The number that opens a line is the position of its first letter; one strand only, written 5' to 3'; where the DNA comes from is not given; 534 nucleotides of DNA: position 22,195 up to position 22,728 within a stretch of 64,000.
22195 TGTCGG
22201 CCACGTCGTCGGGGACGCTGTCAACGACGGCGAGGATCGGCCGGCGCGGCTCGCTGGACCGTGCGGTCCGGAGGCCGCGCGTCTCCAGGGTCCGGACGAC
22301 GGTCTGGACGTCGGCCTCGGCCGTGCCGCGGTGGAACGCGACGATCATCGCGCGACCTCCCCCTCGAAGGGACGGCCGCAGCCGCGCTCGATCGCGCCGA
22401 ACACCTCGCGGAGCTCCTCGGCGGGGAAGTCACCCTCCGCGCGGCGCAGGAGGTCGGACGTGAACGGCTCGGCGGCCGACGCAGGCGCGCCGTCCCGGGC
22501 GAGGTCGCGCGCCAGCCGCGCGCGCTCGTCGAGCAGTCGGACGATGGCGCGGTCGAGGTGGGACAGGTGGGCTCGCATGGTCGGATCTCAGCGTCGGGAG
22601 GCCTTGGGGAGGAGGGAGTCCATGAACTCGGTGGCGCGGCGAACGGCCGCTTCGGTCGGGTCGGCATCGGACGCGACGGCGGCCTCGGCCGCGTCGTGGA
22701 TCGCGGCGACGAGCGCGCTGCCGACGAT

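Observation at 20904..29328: Ten-gene aromatic supraoperon with eight 4-nt start/stop overlaps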

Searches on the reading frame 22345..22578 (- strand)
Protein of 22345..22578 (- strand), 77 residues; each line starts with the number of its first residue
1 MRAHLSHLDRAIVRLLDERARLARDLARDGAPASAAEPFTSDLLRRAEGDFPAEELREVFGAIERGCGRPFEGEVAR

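Call 5: search_protein_families(library=pfam, proteins=[window:22345-22578:-], max_evalue=0.01)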
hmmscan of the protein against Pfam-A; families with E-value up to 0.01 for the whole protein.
window:22345-22578:- (77 aa): 1 family
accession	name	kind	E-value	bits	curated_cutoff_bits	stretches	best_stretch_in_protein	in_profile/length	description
PF01817.26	CM_2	-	0.00058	20.5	27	1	2-28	2-28/80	Chorismate mutase type II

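Call 11: find_homologous_proteins(query=window:22348-22578:-, max_evalue=0.01)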
Query window:22348-22578:- (77 aa): 11 proteins with E <= 0.01 among 162 candidates.
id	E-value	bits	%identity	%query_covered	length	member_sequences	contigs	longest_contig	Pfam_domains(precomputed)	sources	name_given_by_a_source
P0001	1.6e-41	157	100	100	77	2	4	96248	-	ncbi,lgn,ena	ncbi:MAG: hypothetical protein AAF957_11390 [Planctomycetota bacterium]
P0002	2.5e-25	105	76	87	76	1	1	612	-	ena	-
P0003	2.6e-25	105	70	100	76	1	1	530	-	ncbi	-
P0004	2.4e-24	102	75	87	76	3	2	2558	-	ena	-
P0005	2.4e-24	102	76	86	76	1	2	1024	-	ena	-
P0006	6.3e-24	101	67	97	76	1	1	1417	-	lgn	-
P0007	1.6e-23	100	67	94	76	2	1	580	-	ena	-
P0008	1.8e-20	90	64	95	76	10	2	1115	-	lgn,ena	-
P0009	9.6e-20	88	64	97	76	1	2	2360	-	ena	-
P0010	5.9e-18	82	61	97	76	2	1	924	-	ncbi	-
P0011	1.5e-17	81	60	97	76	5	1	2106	-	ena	-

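Call 15: find_related_loci(query=A1, collection=metagenome_contigs, flank=10000)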
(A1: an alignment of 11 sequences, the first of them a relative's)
Query A1 (77 aa) in metagenome_contigs; peptide patterns used: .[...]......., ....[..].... (x = any residue, [..] = any of these).
488 stretches matched a pattern; 13 encode a relative of the query (tblastn E <= 1e-3); 13 distinct loci.
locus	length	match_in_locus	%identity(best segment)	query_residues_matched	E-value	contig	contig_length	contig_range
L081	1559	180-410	100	1-77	1e-46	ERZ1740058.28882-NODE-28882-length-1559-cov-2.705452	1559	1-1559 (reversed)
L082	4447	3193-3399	74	1-69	4e-29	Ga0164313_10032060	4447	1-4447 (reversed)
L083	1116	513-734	61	1-75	2e-23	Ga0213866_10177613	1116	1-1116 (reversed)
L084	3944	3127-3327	43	1-60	5e-7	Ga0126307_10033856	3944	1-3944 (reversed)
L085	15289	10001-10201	43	1-60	3e-6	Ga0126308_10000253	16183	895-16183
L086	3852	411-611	37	1-60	8e-6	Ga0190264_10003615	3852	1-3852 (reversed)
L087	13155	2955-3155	37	1-60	7e-6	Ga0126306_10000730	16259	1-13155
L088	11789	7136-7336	40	1-60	8e-6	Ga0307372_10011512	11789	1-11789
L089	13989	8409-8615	39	5-67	2e-5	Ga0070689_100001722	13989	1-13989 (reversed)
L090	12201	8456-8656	38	1-60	2e-5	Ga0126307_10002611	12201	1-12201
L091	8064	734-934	42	1-60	3e-5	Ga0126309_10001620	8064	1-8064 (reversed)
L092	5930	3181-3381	41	1-60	3e-5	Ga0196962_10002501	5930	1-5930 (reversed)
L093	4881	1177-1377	40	1-60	3e-5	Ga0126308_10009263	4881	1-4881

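Call 16: find_encoding_contigs(protein=P0001, flank=10000, max_places=4)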
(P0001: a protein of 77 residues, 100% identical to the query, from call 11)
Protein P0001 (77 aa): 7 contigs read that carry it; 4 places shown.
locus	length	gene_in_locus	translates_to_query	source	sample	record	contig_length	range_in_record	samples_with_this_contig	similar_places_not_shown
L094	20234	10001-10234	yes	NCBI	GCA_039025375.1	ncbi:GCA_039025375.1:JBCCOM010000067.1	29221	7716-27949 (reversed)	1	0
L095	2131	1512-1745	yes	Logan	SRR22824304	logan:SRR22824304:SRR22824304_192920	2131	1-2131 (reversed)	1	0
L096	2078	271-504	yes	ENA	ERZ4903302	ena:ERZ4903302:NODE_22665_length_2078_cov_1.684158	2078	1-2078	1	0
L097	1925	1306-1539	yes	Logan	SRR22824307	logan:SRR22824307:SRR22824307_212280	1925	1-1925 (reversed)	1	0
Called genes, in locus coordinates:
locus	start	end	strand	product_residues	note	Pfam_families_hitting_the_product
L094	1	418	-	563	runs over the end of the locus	?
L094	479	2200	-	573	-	-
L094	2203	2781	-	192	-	PF25842:NfeD_TM (weak)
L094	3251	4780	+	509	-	PF04715:, PF00425:Chorismate_bind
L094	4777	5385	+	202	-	PF00117:GATase, PF07722:Peptidase_C26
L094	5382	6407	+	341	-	PF02885:Glycos_trans_3N, PF00591:Glycos_transf_3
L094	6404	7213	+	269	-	PF00218:IGPS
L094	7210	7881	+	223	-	PF00697:PRAI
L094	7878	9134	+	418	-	PF00291:PALP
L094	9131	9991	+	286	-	PF00290:Trp_syntA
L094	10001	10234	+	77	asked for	-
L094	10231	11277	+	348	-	PF00793:DAHP_synth_1, PF03102:NeuB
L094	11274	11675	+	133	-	-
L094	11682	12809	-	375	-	PF01435:Peptidase_M48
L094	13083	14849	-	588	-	PF07678:TED_complement (faint), PF13243:SQHop_cyclase_C (faint)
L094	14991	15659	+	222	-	PF00881:Nitroreductase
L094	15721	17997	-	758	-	PF00884:Sulfatase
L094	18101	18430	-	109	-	PF01906:YbjQ_1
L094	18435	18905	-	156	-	-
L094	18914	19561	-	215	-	PF04542:Sigma70_r2, PF08281:Sigma70_r4_2, PF04545:Sigma70_r4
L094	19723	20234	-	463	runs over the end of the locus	PF02684:LpxB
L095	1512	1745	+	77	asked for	-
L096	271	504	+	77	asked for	-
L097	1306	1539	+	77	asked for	-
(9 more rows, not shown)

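Call 27: search_solved_structures(query=A1, max_evalue=10, show_alignments=3)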
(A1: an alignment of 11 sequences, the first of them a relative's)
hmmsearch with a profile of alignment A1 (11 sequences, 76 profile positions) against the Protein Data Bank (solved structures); distinct sequences matched with E-value up to 10: 5.
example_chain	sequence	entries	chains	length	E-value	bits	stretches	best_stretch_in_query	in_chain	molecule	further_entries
2d8d_A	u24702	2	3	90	0.0096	19.3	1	2-29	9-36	phospho-2-dehydro-3-deoxyheptonate aldolase/chorismate mutase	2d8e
2ia0_A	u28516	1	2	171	0.44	13.9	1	4-24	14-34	Putative HTH-type transcriptional regulator PF0864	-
5j6f_A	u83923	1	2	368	0.8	13.1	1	2-67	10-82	3-deoxy-D-arabino-heptulosonate 7-phosphate synthase, chorismate mutase-isozyme 3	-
6vq6_L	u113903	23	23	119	0.91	12.9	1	31-57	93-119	V-type proton ATPase subunit F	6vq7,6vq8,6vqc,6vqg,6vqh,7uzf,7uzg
7u8o_L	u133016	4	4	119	0.92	12.9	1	31-57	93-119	V-type proton ATPase subunit F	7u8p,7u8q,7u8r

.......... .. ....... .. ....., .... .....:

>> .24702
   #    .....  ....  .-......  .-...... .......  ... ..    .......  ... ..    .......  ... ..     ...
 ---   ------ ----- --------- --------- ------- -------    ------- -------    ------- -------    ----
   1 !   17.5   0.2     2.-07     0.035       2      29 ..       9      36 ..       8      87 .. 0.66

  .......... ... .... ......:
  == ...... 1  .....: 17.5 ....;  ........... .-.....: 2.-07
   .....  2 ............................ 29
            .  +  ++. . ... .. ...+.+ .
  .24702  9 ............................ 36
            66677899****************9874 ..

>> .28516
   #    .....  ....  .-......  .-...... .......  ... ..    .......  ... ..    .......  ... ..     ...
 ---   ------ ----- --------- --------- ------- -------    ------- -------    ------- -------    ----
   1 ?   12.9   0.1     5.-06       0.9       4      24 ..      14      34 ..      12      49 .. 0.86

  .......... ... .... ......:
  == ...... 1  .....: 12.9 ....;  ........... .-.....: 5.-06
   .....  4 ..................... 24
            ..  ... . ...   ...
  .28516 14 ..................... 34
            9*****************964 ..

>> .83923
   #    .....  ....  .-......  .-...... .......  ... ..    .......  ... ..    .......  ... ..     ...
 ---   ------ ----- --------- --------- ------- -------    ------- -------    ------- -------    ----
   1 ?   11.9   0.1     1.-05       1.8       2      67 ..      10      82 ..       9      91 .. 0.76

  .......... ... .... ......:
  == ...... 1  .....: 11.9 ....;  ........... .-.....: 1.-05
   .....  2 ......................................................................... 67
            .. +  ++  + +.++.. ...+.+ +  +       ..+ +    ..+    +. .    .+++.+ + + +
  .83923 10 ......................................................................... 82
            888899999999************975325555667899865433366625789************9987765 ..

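Call 36: search_protein_representatives(alignment_id=A1)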
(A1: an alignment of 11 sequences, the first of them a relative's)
Query: 11 sequences, 76 profile positions. Proteins with E-value up to 0.001 (for the whole library): 50; up to 1e-10: 10; up to 1e-30: 1. The best 50 are listed.
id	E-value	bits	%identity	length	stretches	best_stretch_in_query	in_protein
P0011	7.3e-36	138.2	-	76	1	1-75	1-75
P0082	7.1e-16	74.2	-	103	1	2-74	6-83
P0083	6.1e-15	71.2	-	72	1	2-69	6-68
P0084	6.1e-14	68.0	-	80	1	2-72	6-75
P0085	4.0e-13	65.4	-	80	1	2-69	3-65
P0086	1.2e-12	63.9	-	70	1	1-68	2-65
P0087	1.5e-12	63.5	-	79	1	11-71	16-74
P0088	3.1e-12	62.5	-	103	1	3-71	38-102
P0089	5.7e-11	58.5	-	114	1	2-68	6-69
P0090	6.8e-11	58.2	-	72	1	2-68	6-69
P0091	1.7e-09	53.8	-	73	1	1-71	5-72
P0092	1.9e-09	53.6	-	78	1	2-69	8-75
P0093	2.4e-09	53.3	-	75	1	2-72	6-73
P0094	3.6e-09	52.7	-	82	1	2-69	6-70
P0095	5.2e-09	52.2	-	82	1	2-73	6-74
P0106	8.6e-08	48.3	-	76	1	3-72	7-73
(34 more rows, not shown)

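Call 40: find_encoding_contigs(protein=P0083, flank=6000, max_places=3)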
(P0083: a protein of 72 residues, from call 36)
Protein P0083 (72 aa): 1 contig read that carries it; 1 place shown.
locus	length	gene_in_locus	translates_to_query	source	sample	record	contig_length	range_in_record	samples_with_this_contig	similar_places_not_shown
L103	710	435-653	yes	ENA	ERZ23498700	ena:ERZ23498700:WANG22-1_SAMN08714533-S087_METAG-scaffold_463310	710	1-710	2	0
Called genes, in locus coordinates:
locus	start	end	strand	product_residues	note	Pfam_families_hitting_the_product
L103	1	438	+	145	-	?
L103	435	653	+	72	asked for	-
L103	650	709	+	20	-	?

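Call 41: find_encoding_contigs(protein=P0090, flank=6000, max_places=3)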
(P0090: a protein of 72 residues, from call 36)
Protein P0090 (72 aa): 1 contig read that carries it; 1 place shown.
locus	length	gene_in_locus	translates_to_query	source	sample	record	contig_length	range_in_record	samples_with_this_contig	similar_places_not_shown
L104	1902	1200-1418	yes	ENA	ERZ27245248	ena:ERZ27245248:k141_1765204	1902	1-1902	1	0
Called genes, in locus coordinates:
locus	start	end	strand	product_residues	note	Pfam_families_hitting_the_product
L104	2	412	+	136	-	?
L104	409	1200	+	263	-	PF00290:Trp_syntA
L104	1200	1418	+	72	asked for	-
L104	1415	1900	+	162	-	?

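Call 44: find_homologous_proteins(query=A3, max_evalue=0.001)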
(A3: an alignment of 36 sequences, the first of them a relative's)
Query A3 (36 sequences) (77 aa, profile of the alignment): 119 proteins with E <= 0.001 among 8000 candidates.
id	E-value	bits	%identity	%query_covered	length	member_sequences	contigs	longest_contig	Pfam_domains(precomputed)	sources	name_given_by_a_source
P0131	9.0e-27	111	50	88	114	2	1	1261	-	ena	-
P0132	1.8e-26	110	49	69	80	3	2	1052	-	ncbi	-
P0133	3.4e-26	109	47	88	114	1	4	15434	-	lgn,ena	-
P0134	6.8e-26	108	49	87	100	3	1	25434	-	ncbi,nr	ncbi:MAG: hypothetical protein H8E15_10930 [Planctomycetes bacterium]|nr:hypothetical protein [Planc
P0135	8.7e-26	107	51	87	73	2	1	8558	-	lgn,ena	-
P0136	1.7e-25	107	48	65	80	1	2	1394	-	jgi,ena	-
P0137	2.1e-25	106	53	71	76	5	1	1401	-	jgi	-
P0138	2.7e-25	106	54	36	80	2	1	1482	-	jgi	jgi:chorismate mutase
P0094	3.2e-25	106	46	87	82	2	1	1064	-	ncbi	-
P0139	3.6e-25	105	45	66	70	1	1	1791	-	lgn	-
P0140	3.6e-25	105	54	62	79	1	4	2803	-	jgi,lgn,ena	-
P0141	3.8e-25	105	52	62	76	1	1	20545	-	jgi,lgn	-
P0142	4.5e-25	105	45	87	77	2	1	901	PF01817.27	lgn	-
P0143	6.8e-25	105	46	100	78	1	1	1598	-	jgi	jgi:chorismate mutase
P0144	6.9e-25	105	52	83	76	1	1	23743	-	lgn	-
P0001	3.9e-23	99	100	100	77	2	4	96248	-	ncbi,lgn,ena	ncbi:MAG: hypothetical protein AAF957_11390 [Planctomycetota bacterium]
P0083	4.5e-23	99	53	83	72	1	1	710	-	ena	-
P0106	6.0e-22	95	50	88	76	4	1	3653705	-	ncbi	-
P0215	4.8e-19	86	46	99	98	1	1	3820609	-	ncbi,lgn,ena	-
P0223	1.2e-15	75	38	87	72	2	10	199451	-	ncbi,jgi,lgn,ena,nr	ncbi:MAG: hypothetical protein OTJ44_03390 [Planctomycetota bacterium]|jgi:hypothetical protein|nr:h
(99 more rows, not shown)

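Call 45: find_encoding_contigs(protein=P0106, flank=10000, max_places=1)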
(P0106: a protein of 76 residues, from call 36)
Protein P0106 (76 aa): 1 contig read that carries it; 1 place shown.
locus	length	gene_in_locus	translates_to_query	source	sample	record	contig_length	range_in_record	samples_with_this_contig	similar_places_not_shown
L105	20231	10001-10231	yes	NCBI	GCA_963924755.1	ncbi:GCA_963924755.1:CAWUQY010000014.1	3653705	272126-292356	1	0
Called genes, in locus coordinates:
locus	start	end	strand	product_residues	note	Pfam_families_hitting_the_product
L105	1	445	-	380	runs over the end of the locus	PF00916:Sulfate_transp, PF00132:Hexapep (weak), PF25084:LbH_EIF2B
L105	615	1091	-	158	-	PF00916:Sulfate_transp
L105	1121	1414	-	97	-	PF00916:Sulfate_transp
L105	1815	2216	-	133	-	-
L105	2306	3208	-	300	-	PF00069:Pkinase, PF07714:PK_Tyr_Ser-Thr, PF01636:APH (faint)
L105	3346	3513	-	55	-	-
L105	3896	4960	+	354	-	PF00425:Chorismate_bind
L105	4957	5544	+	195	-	PF00117:GATase, PF07722:Peptidase_C26 (faint)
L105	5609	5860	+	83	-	PF02885:Glycos_trans_3N (weak)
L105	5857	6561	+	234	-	PF00591:Glycos_transf_3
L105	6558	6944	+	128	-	PF00218:IGPS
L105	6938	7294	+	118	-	PF00218:IGPS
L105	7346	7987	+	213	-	PF00697:PRAI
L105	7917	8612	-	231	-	-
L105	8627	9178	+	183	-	PF00291:PALP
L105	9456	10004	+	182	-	PF00290:Trp_syntA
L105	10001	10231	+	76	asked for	-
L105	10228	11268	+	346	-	PF00793:DAHP_synth_1, PF03102:NeuB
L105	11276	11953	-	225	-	PF00248:Aldo_ket_red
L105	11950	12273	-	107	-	PF00248:Aldo_ket_red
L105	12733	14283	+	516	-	PF03466:LysR_substrate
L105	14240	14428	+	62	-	-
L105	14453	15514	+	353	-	-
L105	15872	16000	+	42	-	-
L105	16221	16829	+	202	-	PF04116:FA_hydroxylase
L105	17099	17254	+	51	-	-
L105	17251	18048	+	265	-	-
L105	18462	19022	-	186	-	-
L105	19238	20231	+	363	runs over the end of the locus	PF01979:Amidohydro_1, PF07969:Amidohydro_3 (weak)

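Call 46: find_encoding_contigs(protein=P0215, flank=10000, max_places=1)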
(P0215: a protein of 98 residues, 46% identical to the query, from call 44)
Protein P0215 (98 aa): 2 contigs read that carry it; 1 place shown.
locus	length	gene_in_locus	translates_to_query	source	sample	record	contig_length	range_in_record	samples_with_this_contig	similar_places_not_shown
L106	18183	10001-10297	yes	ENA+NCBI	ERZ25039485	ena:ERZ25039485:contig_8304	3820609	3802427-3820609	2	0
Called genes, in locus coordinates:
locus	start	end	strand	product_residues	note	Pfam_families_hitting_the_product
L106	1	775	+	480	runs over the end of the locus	PF00361:Proton_antipo_M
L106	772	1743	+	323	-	PF00329:Complex1_30kDa (weak)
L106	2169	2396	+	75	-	-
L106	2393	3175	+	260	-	PF13187:Fer4_9 (faint), PF12838:Fer4_7 (weak), PF13484:Fer4_16 (faint), PF00037:Fer4 (faint), PF01058:Oxidored_q6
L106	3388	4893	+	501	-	PF04715:, PF00425:Chorismate_bind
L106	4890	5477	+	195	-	PF00117:GATase, PF07722:Peptidase_C26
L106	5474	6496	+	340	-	PF02885:Glycos_trans_3N, PF00591:Glycos_transf_3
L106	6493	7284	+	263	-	PF00218:IGPS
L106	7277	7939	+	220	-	PF00697:PRAI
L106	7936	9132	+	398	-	PF00291:PALP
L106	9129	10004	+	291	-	PF00290:Trp_syntA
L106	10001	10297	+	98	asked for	-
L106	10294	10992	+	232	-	PF00793:DAHP_synth_1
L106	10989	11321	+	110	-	PF00793:DAHP_synth_1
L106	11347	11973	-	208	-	PF07617:DUF1579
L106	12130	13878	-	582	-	PF14312:FG-GAP_2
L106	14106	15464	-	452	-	PF00326:Peptidase_S9 (weak)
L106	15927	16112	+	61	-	-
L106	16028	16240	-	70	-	-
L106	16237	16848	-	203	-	-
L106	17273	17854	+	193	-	-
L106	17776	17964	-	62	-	-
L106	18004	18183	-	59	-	?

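Call 47: find_encoding_contigs(protein=P0223, flank=10000, max_places=1)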
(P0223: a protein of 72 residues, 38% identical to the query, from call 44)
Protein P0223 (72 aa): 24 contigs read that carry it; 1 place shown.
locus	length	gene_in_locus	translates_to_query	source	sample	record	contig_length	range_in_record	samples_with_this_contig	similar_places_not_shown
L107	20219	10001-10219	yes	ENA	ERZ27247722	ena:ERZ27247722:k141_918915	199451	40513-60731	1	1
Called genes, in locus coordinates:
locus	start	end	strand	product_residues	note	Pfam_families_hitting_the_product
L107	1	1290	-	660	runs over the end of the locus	PF00694:Aconitase_C, PF00330:Aconitase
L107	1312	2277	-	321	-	PF08450:SGL (faint), PF01436:NHL (faint)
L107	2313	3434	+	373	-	PF01636:APH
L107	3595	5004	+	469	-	PF04715: (faint), PF00425:Chorismate_bind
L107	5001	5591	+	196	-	PF00117:GATase, PF07722:Peptidase_C26 (weak)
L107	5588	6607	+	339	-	PF02885:Glycos_trans_3N (faint), PF00591:Glycos_transf_3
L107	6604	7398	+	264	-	PF00218:IGPS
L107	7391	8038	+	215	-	PF00697:PRAI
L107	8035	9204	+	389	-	PF00291:PALP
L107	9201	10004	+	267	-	PF00290:Trp_syntA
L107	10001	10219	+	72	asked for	-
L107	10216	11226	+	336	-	PF00793:DAHP_synth_1, PF03102:NeuB (weak)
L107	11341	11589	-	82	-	PF20603:Bact_hydrolase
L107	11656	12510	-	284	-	PF00551:Formyl_trans_N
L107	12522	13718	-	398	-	PF00108:Thiolase_N, PF02803:Thiolase_C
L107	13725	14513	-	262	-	PF00378:ECH_1, PF16113:ECH_2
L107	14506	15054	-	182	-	PF00160:Pro_isomerase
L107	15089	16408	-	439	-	PF00160:Pro_isomerase, PF00639:Rotamase (faint), PF13616:Rotamase_3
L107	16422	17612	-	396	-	PF00108:Thiolase_N, PF00109:ketoacyl-synt (weak), PF02803:Thiolase_C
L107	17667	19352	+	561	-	PF07837:FTCD_N, PF02971:FTCD, PF04961:FTCD_C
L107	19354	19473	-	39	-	-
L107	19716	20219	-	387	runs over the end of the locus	PF01979:Amidohydro_1, PF07969:Amidohydro_3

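Call 58: predict_structure(alignment_id=A3)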
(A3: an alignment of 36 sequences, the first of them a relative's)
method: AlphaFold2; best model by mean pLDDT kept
length: 77 residues; sequences in the alignment: 36
mean_pLDDT: 89.0   pTM: 0.72
mean pLDDT of the five models: 89.0, 88.7, 88.4, 87.0, 87.0
residues with pLDDT >= 90: 48; 70-90: 25; 50-70: 4; < 50: 0
segments of 3 or more residues with pLDDT < 50: none
pLDDT, mean of each block of 10 residues (from residue 1): 96 96 94 86 85 92 90 67
secondary structure, 60 per line:
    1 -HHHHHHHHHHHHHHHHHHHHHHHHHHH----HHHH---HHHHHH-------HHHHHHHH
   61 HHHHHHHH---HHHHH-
elements in order: H2-28 H33-36 H40-45 H53-68 H72-76

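Call 60: search_protein_families(library=ncbifam, proteins=[window:22345-22578:-], max_evalue=0.01)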
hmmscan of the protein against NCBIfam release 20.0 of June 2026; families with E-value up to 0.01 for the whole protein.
window:22345-22578:- (77 aa): 1 family
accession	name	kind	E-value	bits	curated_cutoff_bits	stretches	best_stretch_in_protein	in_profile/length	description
TIGR01797.1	CM_P_1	equivalog_domain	0.0038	17.4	73.7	1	1-28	4-31/83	chorismate mutase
